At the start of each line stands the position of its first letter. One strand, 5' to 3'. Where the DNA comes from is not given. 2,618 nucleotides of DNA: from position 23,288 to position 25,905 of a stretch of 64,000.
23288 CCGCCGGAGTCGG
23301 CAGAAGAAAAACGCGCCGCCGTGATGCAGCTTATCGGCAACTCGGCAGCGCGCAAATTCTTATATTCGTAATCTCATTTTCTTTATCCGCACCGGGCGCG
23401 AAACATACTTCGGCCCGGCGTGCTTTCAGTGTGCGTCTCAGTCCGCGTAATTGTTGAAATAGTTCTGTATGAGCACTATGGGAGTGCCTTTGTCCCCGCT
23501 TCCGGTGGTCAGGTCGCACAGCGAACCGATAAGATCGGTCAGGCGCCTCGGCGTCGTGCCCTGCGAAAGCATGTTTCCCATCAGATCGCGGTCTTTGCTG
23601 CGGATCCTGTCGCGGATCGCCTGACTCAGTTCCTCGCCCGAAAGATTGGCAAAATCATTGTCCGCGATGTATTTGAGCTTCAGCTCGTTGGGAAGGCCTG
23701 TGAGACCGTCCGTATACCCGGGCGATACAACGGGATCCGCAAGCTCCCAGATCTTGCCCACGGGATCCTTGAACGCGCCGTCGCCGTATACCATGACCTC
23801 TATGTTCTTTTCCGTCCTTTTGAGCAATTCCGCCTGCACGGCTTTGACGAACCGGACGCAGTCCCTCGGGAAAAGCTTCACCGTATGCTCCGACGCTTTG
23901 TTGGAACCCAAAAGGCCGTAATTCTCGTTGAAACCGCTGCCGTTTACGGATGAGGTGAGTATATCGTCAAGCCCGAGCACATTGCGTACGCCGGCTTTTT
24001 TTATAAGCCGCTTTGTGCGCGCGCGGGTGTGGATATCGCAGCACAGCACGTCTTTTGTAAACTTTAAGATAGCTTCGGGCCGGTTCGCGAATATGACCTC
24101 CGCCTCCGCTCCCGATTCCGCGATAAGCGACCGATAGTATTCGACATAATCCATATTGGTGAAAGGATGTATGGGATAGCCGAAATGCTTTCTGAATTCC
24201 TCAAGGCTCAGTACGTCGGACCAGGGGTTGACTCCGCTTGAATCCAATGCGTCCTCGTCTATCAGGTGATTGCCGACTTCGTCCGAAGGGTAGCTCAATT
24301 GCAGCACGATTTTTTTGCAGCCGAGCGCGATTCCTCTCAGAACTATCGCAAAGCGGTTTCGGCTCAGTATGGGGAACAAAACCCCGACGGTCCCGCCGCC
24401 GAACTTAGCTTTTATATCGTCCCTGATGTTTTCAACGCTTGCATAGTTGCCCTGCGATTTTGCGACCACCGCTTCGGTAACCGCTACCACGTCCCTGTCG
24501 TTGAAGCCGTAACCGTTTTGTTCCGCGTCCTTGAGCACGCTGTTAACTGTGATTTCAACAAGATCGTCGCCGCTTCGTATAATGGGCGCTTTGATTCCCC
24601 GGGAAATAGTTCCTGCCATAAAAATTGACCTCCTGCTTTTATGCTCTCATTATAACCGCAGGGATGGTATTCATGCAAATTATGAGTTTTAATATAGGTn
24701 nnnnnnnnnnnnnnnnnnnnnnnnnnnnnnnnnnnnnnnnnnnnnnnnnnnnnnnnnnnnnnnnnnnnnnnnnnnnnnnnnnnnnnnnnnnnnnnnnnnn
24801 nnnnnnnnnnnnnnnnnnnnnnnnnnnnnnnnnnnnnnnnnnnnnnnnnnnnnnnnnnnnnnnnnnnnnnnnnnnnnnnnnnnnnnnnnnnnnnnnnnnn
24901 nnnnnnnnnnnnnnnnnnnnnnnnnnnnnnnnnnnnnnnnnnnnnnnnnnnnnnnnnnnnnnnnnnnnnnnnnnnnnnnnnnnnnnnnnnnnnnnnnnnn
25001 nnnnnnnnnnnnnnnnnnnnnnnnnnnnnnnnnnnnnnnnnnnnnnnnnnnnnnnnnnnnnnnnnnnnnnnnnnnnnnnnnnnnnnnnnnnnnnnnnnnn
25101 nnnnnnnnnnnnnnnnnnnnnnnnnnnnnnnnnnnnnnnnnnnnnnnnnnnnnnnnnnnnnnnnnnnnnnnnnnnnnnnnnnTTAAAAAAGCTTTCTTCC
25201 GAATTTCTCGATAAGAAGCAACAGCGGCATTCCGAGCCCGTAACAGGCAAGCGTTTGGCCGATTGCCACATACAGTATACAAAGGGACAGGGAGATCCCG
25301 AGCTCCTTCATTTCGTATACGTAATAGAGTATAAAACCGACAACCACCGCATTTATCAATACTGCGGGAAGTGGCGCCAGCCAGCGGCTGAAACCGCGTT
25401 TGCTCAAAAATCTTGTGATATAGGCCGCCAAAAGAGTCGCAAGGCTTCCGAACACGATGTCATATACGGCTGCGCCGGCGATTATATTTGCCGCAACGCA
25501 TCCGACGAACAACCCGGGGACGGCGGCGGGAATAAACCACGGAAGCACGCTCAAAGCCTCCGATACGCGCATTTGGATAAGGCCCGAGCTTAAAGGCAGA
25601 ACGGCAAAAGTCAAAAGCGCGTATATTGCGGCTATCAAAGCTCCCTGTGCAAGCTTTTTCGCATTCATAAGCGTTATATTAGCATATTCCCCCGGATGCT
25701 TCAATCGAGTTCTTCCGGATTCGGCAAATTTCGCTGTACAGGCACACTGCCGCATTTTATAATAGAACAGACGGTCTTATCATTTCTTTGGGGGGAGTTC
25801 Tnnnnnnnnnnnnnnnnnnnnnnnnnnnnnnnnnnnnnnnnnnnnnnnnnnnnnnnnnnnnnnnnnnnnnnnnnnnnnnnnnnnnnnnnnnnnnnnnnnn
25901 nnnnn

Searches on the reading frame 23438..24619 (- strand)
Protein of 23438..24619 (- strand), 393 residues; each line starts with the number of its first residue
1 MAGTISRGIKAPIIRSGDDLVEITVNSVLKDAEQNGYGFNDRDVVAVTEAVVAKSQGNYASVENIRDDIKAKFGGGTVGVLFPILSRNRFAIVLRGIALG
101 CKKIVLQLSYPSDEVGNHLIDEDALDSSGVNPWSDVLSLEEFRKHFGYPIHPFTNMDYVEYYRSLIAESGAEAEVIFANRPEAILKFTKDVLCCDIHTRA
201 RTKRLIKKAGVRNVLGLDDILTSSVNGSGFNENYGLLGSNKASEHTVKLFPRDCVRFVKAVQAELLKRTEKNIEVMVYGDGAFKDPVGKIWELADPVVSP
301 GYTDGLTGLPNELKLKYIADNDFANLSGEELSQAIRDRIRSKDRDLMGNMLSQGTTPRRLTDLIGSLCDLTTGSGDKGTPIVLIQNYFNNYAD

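Call 7: search_protein_families(library=pfam, proteins=[window:23438-24619:-], max_evalue=0.01)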
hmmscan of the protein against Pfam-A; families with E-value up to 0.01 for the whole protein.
window:23438-24619:- (393 aa): 1 family
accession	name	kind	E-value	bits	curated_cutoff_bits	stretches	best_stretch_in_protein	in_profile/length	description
PF01996.21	F420_ligase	-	3.3e-56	190.7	25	1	8-386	1-218/218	F420-0:Gamma-glutamyl ligase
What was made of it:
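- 23438..24619 (-): CofE-like gene (393 aa, PF01996 F420_ligase domain). It is the conserved anchor gene upstream of the array. It is not a bona fide CofE by the NCBIfam cut-off. Pfam E=3.3e-56 (call 7).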

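Call 12: find_encoding_contigs(protein=window:23438-24619:-, flank=10000, max_places=10)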
Protein window:23438-24619:- (393 aa): 2 contigs read that carry it; 2 places shown.
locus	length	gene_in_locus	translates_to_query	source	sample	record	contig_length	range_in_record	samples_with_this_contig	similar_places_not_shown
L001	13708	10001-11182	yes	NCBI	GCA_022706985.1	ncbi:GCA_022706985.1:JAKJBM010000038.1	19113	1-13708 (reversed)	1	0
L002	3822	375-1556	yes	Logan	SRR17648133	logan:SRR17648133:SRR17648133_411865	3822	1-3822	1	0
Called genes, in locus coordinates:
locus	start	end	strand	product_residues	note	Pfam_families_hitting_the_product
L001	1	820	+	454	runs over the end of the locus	PF01225:Mur_ligase, PF08245:Mur_ligase_M, PF02875:Mur_ligase_C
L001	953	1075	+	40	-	-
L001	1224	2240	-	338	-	PF13793:Pribosyltran_N, PF00156:Pribosyltran, PF14572:Pribosyl_synth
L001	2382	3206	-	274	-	PF02811:PHP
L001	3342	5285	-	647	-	PF00004:AAA, PF17862:AAA_lid_3, PF01434:Peptidase_M41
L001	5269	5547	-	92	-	-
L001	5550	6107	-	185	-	PF00156:Pribosyltran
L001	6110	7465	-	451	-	PF01171:ATP_bind_3, PF09179:TilS (weak), PF11734:TilS_C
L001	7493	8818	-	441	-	PF07690:MFS_1 (weak), PF11700:ATG22, PF07690:MFS_1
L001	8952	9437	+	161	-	PF06177:QueT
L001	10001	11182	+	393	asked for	PF01996:F420_ligase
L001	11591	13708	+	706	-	?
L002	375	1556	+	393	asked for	PF01996:F420_ligase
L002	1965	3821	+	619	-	?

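Call 13: find_homologous_proteins(query=window:23438-24619:-, max_evalue=1e-30)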
Query window:23438-24619:- (393 aa): 8000 proteins with E <= 1e-30 among 8000 candidates; the best 120 are listed.
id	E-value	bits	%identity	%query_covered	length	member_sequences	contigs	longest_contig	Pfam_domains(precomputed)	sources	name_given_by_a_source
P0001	1.4e-260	882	100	100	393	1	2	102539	PF01996.22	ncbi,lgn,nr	ncbi:MAG: F420-0:Gamma-glutamyl ligase [Firmicutes bacterium ADurb.Bin182]|nr:MAG: F420-0:Gamma-glut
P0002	1.4e-259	879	100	100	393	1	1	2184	PF01996.22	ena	-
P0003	3.2e-217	739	82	100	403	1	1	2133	PF01996.22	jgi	jgi:F420-0:gamma-glutamyl ligase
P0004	4.7e-216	735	81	100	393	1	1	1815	PF01996.22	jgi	jgi:F420-0:gamma-glutamyl ligase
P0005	6.5e-216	735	81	100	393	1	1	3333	PF01996.22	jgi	jgi:F420-0:gamma-glutamyl ligase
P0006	1.3e-212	724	-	-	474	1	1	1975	PF01996.22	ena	-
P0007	1.3e-211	721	-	-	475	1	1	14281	PF01996.22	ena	-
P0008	1.7e-192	658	73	99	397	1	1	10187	PF01996.22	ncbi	-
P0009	3.2e-191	654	73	99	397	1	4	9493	PF01996.22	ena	-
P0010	4.5e-191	653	74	99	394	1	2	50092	PF01996.22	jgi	-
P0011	4.6e-191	653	74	99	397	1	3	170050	PF01996.22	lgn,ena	-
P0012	9.1e-191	652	73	99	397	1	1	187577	PF01996.22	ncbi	-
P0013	1.2e-190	652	72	99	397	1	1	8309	PF01996.22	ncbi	-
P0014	1.8e-190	651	73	99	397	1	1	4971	PF01996.22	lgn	-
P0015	1.8e-190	651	73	99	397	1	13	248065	PF01996.22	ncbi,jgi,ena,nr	ncbi:MAG: F420-0--gamma-glutamyl ligase [Ruminococcaceae bacterium]|nr:F420-0--gamma-glutamyl ligase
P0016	2.1e-190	651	-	-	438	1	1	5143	PF01996.22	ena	-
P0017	2.4e-190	651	72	99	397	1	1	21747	PF01996.22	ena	-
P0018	3.8e-190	650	72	100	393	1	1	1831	PF01996.22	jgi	-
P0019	5.2e-190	650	73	99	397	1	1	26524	PF01996.22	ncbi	-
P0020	6.9e-190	649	72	100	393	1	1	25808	PF01996.22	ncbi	-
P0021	7.8e-190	649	72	99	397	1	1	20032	PF01996.22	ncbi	-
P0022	1.0e-189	649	73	99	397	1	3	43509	PF01996.22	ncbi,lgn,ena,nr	ncbi:MAG: coenzyme F420-0:L-glutamate ligase [Clostridia bacterium]|nr:coenzyme F420-0:L-glutamate l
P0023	1.1e-189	649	71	99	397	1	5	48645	PF01996.22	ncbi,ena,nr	ncbi:MAG: coenzyme F420-0:L-glutamate ligase [Clostridia bacterium]|nr:coenzyme F420-0:L-glutamate l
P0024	2.4e-189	647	72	99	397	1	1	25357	PF01996.22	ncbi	-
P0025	2.8e-189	647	71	100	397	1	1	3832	PF01996.22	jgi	-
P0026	3.4e-189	647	78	91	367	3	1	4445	PF01996.22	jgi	jgi:hypothetical protein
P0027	3.9e-189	647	71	99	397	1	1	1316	PF01996.22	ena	-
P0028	4.2e-189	647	72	100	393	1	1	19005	PF01996.22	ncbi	-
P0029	4.3e-189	647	72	99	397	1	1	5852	PF01996.22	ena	-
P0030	4.3e-189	647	72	100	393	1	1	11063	PF01996.22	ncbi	-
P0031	5.1e-189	646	74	100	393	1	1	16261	PF01996.22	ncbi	-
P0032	5.4e-189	646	73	99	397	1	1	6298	PF01996.22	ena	-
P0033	5.4e-189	646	73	99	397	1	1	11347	PF01996.22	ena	-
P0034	6.9e-189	646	72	99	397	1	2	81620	PF01996.22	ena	-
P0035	7.1e-189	646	72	99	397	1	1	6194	PF01996.22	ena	-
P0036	9.0e-189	645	72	99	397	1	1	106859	PF01996.22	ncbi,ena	-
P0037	1.0e-188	645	73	99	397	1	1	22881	PF01996.22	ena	-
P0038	1.0e-188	645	72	99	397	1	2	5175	PF01996.22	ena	-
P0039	1.2e-188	645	72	99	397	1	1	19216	PF01996.22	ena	-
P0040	1.3e-188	645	71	99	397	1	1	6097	PF01996.22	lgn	-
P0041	1.4e-188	645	72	99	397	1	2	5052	PF01996.22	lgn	-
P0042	1.5e-188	645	72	99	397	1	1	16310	PF01996.22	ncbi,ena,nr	ncbi:MAG: coenzyme F420-0:L-glutamate ligase [Oscillospiraceae bacterium]|nr:coenzyme F420-0:L-gluta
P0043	1.5e-188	645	71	99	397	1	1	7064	PF01996.22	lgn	-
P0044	1.8e-188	644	73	99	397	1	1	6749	PF01996.22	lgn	-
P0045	1.8e-188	644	71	99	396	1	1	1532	PF01996.22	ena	-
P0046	2.0e-188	644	71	99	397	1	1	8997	PF01996.22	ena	-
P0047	2.1e-188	644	72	99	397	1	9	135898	PF01996.22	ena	-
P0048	2.5e-188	644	71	99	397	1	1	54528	PF01996.22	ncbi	-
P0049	2.8e-188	644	71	99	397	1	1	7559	PF01996.22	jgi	-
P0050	3.0e-188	644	71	99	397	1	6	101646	PF01996.22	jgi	-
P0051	3.3e-188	644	72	99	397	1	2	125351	PF01996.22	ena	-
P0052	3.4e-188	644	71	99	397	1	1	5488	PF01996.22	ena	-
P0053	3.4e-188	644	72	99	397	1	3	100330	PF01996.22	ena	-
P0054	3.5e-188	644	72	99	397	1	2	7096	PF01996.22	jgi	-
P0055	4.0e-188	643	72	99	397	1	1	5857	PF01996.22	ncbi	-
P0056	4.3e-188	643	72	99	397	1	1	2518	PF01996.22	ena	-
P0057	4.5e-188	643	71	99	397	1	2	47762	PF01996.22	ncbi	-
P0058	4.6e-188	643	71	99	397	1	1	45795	PF01996.22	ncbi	-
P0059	5.3e-188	643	72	99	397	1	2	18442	PF01996.22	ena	-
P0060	5.8e-188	643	73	99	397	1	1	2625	PF01996.22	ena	-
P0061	5.8e-188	643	73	99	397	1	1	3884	PF01996.22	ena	-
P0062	6.0e-188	643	72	99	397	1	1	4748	PF01996.22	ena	-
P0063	6.1e-188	643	72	99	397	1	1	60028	PF01996.22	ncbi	-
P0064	6.1e-188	643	72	99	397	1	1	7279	PF01996.22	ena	-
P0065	6.4e-188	643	72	99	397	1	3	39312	PF01996.22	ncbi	-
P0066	6.5e-188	643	71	99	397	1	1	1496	PF01996.22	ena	-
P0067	6.6e-188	643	72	99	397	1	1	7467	PF01996.22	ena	-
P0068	6.8e-188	643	72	99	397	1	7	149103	PF01996.22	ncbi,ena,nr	ncbi:MAG: coenzyme F420-0:L-glutamate ligase [Clostridia bacterium]|nr:coenzyme F420-0:L-glutamate l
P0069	7.0e-188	643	72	99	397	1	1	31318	PF01996.22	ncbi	-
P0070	7.1e-188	643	72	99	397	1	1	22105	PF01996.22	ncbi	-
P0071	9.0e-188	642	72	99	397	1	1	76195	PF01996.22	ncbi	-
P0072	9.9e-188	642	70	99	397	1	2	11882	PF01996.22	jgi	-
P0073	1.0e-187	642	72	99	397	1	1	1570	PF01996.22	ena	-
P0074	1.1e-187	642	72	100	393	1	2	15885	PF01996.22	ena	-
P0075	1.2e-187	642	70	99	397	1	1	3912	PF01996.22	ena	-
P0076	1.2e-187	642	72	99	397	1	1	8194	PF01996.22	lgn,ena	-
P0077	1.3e-187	642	72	99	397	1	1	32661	PF01996.22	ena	-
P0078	1.3e-187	642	71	99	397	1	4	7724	PF01996.22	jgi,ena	-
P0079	1.3e-187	642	72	100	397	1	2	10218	PF01996.22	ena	-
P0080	1.4e-187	642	72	99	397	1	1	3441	PF01996.22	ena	-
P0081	1.6e-187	641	72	99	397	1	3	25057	PF01996.22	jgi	-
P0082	1.8e-187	641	71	99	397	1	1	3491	PF01996.22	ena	-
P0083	1.9e-187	641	72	99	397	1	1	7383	PF01996.22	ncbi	-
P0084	2.0e-187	641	72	99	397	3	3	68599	PF01996.22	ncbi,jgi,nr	ncbi:MAG: F420-0--gamma-glutamyl ligase [Ruminococcaceae bacterium]|nr:F420-0--gamma-glutamyl ligase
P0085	2.1e-187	641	72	99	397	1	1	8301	PF01996.22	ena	-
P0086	2.2e-187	641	71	99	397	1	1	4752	PF01996.22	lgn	-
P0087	2.4e-187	641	72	99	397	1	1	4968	PF01996.22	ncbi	-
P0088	2.5e-187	641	71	99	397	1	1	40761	PF01996.22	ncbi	-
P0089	2.6e-187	641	70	99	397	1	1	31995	PF01996.22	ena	-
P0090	2.6e-187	641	72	99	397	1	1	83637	PF01996.22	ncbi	-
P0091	2.7e-187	641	71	99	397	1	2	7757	PF01996.22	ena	-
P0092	2.9e-187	641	72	99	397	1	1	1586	PF01996.22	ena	-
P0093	3.0e-187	640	71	99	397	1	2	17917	PF01996.22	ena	-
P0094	3.1e-187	640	72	99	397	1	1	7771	PF01996.22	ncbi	-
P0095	3.3e-187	640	70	99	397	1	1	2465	PF01996.22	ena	-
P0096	3.6e-187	640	72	99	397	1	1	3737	PF01996.22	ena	-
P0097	3.8e-187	640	71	99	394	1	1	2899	PF01996.22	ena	-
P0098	3.9e-187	640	71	99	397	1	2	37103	PF01996.22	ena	-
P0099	4.1e-187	640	72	99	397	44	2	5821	PF01996.22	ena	-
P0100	4.5e-187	640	-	-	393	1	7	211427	PF01996.22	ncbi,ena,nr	ncbi:MAG: coenzyme F420-0:L-glutamate ligase [Clostridia bacterium]|nr:coenzyme F420-0:L-glutamate l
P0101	4.6e-187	640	71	99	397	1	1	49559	PF01996.22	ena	-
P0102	4.7e-187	640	-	-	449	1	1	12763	PF01996.22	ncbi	-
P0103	4.8e-187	640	71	100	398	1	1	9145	PF01996.22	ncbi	-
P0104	5.0e-187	640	71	99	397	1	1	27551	PF01996.22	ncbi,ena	-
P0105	5.4e-187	640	72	99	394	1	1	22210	PF01996.22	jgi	-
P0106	5.9e-187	640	71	99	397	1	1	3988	PF01996.22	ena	-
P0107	6.3e-187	639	71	99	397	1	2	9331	PF01996.22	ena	-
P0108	7.2e-187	639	70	99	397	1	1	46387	PF01996.22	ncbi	-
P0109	7.4e-187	639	72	99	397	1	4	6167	PF01996.22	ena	-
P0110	7.4e-187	639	72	99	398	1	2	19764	PF01996.22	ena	-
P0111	7.4e-187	639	72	99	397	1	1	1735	PF01996.22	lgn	-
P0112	7.8e-187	639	72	99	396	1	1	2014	PF01996.22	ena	-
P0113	7.9e-187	639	72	99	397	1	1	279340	PF01996.22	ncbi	-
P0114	8.0e-187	639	71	99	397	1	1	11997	PF01996.22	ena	-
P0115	8.2e-187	639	72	99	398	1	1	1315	PF01996.22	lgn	-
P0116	8.3e-187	639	71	99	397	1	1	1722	PF01996.22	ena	-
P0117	8.7e-187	639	72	99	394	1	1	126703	PF01996.22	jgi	-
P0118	9.2e-187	639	72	99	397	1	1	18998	PF01996.22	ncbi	-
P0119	9.4e-187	639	72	99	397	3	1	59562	PF01996.22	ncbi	-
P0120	9.5e-187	639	72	99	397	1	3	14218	PF01996.22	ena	-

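Call 14: find_encoding_contigs(protein=P0001, flank=10000, max_places=4)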
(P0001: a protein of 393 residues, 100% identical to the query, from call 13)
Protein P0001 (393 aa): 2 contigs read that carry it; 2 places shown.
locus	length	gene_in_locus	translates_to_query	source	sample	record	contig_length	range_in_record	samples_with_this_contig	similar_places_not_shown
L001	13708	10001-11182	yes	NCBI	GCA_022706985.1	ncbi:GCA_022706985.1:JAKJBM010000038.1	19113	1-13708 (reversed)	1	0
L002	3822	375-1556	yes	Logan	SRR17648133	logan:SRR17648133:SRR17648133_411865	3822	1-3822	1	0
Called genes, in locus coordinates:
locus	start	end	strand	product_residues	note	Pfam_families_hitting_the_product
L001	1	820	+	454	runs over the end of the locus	PF01225:Mur_ligase, PF08245:Mur_ligase_M, PF02875:Mur_ligase_C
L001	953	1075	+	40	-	-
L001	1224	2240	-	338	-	PF13793:Pribosyltran_N, PF00156:Pribosyltran, PF14572:Pribosyl_synth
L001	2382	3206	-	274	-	PF02811:PHP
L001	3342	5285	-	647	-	PF00004:AAA, PF17862:AAA_lid_3, PF01434:Peptidase_M41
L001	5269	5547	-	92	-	-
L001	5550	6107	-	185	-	PF00156:Pribosyltran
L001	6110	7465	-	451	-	PF01171:ATP_bind_3, PF09179:TilS (weak), PF11734:TilS_C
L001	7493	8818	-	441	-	PF07690:MFS_1 (weak), PF11700:ATG22, PF07690:MFS_1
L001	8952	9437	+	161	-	PF06177:QueT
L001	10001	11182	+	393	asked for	PF01996:F420_ligase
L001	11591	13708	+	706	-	?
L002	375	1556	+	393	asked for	PF01996:F420_ligase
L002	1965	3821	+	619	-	?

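Call 15: find_encoding_contigs(protein=P0007, flank=10000, max_places=4)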
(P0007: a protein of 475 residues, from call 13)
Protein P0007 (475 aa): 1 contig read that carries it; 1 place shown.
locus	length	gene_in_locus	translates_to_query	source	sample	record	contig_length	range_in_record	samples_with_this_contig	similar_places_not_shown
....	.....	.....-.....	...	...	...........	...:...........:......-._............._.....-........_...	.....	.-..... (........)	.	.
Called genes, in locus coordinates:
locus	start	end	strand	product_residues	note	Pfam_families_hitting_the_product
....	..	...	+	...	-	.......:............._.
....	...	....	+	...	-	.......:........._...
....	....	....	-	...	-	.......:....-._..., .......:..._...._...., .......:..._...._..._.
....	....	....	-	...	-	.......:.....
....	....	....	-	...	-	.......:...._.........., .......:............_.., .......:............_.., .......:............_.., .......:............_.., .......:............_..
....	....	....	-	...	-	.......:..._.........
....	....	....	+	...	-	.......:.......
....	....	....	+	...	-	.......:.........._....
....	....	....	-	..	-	-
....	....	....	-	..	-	-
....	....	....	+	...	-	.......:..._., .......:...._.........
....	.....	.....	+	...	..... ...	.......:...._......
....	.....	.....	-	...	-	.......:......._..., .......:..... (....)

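Call 16: find_encoding_contigs(protein=P0005, flank=10000, max_places=4)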
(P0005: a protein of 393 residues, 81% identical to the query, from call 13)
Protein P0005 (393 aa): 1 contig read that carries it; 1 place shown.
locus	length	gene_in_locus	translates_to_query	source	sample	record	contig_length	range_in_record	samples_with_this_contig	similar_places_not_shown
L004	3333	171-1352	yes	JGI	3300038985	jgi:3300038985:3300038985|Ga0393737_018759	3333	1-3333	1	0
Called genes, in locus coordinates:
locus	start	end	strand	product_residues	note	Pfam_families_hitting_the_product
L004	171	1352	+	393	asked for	PF01996:F420_ligase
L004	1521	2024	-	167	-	PF13302:Acetyltransf_3, PF00583:Acetyltransf_1, PF13523:Acetyltransf_8 (weak)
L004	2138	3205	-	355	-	PF01321:Creatinase_N, PF00557:Peptidase_M24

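Call 29: find_encoding_contigs(protein=P0002, flank=10000, max_places=6)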
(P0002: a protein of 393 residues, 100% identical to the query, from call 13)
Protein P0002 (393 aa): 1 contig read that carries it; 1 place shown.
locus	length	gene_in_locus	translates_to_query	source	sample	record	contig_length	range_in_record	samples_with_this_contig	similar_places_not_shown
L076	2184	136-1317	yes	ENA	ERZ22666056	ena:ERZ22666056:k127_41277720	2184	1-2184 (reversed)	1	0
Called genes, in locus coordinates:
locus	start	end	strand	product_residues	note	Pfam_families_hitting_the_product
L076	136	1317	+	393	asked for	PF01996:F420_ligase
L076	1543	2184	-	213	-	?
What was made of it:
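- On Sequential displacement / accretion array next to a conserved anchor: One contig carries an IS1182-family transposase instead of the adhesin (call 29).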

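Call 53: search_protein_families(library=pfam, proteins=[L076:1543-2184:-], max_evalue=1)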
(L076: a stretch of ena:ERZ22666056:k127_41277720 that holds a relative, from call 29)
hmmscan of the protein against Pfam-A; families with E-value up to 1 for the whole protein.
L076:1543-2184:- (213 aa): 2 families
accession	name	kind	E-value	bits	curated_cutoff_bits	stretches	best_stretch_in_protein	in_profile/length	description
PF13751.12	DDE_Tnp_1_6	-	1.9e-15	57.7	25.1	1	55-170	1-124/125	Transposase DDE domain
PF01609.27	DDE_Tnp_1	-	2.2e-05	24.8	23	1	1-167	80-200/200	Transposase DDE domain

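Call 54: search_protein_families(library=ncbifam, proteins=[window:23438-24619:-, L076:1543-2184:-], max_evalue=0.1)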
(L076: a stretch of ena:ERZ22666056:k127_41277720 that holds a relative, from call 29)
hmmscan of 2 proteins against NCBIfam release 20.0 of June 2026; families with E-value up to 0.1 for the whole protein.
window:23438-24619:- (393 aa): 4 families
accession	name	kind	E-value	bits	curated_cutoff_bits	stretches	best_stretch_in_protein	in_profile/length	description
NF009809.0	PRK13293.1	equivalog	5.9e-12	45.5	274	2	11-69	11-60/253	coenzyme F420-0:L-glutamate ligase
TIGR01916.1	F420_cofE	equivalog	7.1e-11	42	180.65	2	10-69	8-59/244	coenzyme F420-0:L-glutamate ligase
NF011563.0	PRK14987.1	equivalog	0.015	14.6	433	0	43-98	31-86/331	gluconate operon transcriptional repressor GntR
NF009810.0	PRK13294.1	equivalog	0.039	12.8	304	0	12-64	22-66/449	coenzyme F420-0:L-glutamate ligase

L076:1543-2184:- (213 aa): 4 families
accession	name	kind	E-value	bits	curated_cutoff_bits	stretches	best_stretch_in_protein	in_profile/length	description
NF033551.1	transpos_IS1182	equivalog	1.4e-34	119.9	270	1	1-172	315-487/488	IS1182 family transposase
NF033581.1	transpos_IS5_4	equivalog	0.00065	19.1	140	1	111-167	231-284/285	IS5 family transposase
NF033592.1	transpos_IS4_1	equivalog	0.0076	15.4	115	0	120-170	281-330/332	IS4 family transposase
NF033578.1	transpos_IS5_1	equivalog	0.026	13.7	275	1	93-171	333-417/419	IS5 family transposase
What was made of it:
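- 23438..24619 (-): TIGR01916 scores 42 bits against a cut-off of 180 (call 54).
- On CofE (F420-0:gamma-glutamyl ligase): Only the Pfam domain PF01996 is met (calls 7, 54).
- An IS1182-family transposase lies beside the module in conspecific contig L076 (calls 29, 54).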

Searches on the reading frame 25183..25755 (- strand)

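Call 7: search_protein_families(library=pfam, proteins=[window:25183-25755:-], max_evalue=0.01)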
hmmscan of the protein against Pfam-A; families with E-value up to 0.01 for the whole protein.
window:25183-25755:- (190 aa): 2 families
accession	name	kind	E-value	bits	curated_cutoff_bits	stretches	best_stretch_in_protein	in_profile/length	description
PF06177.16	QueT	-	8.5e-40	136.8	33.7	1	35-184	1-141/141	QueT transporter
PF11345.13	DUF3147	-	0.0018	19.1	23.6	0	100-161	5-65/111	Protein of unknown function (DUF3147)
